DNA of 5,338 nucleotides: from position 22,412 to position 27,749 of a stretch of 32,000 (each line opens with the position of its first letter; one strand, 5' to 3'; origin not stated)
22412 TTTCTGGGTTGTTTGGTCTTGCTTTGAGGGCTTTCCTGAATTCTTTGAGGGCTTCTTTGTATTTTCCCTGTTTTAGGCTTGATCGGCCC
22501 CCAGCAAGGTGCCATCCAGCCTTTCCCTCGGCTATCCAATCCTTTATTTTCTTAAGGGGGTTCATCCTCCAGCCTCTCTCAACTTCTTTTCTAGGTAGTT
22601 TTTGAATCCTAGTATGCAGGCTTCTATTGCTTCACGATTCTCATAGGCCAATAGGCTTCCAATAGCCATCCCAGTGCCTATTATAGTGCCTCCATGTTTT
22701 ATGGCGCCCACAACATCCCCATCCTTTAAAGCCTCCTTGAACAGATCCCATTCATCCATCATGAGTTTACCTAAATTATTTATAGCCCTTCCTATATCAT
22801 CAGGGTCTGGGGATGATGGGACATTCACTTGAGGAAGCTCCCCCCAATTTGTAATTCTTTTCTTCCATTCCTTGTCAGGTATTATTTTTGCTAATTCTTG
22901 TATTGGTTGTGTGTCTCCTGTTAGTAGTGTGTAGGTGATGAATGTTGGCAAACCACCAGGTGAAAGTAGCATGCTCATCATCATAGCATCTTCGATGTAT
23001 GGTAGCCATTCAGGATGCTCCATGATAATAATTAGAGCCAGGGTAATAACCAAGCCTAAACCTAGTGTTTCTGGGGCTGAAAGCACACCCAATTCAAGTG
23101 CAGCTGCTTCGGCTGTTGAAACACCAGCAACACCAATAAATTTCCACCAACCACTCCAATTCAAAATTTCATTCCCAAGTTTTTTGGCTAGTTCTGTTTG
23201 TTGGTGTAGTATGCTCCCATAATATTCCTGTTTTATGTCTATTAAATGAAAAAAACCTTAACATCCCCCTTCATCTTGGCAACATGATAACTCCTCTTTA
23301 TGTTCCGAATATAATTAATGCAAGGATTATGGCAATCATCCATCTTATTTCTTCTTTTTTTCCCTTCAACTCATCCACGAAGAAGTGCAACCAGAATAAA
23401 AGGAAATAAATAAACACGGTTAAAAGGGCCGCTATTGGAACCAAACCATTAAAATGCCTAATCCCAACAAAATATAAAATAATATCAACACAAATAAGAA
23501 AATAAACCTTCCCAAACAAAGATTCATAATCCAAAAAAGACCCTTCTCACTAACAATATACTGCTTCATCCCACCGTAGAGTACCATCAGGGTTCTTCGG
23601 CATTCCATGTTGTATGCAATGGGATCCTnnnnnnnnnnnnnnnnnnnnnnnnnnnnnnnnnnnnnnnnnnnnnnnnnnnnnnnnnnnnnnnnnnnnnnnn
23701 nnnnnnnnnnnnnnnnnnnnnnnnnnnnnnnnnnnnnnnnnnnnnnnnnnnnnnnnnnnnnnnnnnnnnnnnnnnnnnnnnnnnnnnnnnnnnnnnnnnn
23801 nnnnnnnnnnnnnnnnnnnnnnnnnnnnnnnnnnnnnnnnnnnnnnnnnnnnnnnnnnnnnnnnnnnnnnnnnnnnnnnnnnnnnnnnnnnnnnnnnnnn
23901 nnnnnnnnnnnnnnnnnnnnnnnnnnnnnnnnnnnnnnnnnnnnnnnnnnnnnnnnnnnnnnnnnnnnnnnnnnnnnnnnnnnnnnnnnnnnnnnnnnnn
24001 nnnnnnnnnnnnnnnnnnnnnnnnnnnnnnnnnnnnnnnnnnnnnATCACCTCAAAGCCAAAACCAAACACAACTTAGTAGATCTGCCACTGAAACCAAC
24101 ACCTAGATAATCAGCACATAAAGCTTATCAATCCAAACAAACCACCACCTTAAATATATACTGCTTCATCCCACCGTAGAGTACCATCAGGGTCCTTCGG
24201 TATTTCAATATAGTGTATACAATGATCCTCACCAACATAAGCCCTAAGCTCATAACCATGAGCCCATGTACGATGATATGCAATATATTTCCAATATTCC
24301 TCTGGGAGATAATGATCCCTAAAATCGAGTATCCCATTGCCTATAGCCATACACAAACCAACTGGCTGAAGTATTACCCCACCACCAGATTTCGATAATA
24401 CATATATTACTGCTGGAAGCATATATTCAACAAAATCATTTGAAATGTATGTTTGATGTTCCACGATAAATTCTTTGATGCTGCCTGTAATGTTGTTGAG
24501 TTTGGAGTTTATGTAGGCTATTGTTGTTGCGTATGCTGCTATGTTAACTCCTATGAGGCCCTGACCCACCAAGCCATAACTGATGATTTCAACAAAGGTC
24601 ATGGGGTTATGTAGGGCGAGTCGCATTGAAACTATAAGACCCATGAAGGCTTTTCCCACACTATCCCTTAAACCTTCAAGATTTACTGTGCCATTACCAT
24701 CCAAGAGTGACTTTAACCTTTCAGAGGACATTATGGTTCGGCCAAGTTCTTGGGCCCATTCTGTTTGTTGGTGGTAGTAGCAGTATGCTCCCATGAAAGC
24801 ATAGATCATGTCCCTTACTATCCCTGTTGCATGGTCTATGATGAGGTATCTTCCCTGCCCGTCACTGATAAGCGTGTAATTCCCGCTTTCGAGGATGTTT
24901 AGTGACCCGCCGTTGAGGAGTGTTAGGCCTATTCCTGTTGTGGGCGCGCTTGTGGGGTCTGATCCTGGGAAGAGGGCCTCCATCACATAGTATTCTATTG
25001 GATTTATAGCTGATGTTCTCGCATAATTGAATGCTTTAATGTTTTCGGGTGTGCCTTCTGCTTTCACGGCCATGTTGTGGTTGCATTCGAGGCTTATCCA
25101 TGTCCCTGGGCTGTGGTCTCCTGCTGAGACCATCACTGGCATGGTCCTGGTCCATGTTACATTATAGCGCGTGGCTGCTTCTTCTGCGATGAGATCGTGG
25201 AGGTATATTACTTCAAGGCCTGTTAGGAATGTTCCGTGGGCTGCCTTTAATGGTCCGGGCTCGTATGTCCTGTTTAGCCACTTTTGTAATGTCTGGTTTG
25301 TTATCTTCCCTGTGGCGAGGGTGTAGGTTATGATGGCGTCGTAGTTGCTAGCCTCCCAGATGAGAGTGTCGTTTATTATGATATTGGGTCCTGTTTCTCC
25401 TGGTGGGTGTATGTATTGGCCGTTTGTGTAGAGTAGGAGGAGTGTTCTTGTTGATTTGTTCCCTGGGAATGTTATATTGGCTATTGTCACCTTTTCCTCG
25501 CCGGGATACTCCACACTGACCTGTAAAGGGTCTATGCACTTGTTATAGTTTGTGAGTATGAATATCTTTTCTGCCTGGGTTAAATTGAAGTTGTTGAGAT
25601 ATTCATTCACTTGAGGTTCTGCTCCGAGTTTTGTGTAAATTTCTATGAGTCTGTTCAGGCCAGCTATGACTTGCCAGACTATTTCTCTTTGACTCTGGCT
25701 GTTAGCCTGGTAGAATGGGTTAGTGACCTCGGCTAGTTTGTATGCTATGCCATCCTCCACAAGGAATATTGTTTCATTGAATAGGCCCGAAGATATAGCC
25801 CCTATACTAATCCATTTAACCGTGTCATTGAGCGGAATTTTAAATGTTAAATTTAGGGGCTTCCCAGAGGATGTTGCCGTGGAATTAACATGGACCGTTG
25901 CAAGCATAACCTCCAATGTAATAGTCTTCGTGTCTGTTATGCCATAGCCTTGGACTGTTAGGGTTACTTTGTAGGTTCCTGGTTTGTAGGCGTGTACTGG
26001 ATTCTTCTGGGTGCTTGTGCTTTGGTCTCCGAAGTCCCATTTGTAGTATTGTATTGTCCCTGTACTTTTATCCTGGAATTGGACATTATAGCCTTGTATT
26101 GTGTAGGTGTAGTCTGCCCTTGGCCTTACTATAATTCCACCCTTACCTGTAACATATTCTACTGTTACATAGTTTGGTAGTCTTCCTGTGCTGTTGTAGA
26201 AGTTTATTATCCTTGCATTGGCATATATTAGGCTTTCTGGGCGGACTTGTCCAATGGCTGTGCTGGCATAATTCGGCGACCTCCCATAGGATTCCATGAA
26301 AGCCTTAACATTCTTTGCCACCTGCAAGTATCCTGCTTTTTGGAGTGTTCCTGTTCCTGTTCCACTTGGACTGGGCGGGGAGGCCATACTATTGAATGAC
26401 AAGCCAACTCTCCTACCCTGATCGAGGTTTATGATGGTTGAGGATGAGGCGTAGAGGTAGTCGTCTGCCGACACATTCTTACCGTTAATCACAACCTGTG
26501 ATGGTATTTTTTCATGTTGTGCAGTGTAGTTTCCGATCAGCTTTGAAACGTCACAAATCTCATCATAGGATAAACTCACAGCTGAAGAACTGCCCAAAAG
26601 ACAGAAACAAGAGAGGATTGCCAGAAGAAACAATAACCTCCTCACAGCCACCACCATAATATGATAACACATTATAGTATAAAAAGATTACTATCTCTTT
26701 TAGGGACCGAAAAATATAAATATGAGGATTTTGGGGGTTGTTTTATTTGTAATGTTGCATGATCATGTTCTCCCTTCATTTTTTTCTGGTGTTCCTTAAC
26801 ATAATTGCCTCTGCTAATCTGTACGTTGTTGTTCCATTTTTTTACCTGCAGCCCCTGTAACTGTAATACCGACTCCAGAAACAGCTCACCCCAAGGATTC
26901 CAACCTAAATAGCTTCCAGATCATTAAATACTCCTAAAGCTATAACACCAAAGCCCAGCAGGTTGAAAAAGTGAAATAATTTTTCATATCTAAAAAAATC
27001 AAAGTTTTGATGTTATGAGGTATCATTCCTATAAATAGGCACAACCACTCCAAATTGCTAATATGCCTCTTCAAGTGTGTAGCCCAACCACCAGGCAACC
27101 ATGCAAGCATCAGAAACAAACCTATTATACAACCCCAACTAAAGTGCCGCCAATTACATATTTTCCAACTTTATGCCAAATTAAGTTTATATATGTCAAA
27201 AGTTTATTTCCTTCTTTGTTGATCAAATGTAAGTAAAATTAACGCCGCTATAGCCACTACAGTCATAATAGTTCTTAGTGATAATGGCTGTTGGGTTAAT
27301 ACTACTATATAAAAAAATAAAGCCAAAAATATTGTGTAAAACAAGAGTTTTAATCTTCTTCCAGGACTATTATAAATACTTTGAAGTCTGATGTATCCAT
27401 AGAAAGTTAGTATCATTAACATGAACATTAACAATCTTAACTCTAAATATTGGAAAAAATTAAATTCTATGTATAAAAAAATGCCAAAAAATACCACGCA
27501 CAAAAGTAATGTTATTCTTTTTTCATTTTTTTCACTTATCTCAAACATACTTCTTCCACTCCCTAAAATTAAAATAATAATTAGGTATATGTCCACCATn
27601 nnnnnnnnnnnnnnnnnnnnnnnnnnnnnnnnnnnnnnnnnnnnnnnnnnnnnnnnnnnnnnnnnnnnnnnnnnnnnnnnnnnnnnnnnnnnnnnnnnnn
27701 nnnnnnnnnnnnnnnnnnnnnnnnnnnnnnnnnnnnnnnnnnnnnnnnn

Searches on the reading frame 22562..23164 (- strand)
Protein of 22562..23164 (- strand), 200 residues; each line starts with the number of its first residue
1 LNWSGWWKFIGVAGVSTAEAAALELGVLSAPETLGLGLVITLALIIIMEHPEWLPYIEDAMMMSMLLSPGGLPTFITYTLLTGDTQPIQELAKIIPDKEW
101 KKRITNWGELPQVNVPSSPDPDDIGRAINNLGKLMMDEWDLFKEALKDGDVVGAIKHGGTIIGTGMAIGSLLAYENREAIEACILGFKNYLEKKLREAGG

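Call 5: search_protein_families(library=pfam, proteins=[window:22562-23164:-], max_evalue=0.1)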
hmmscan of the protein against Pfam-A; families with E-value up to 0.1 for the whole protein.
window:22562-23164:- (200 aa): 2 families
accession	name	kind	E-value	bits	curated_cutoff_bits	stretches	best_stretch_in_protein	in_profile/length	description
PF14217.11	DUF4327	-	0.0083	16.7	27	0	85-101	22-38/67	Domain of unknown function (DUF4327)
PF18956.5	DUF5699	-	0.039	14.5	29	0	38-75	10-45/61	Family of unknown function (DUF5699)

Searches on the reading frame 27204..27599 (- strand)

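Call 43: search_protein_families(library=pfam, proteins=[window:27204-27599:-], max_evalue=0.1)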
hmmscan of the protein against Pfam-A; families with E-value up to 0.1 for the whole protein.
window:27204-27599:- (131 aa): 1 family
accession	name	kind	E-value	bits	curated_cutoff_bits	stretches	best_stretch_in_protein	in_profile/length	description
PF14897.12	EpsG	-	0.029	14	30.1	1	6-105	220-317/326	EpsG family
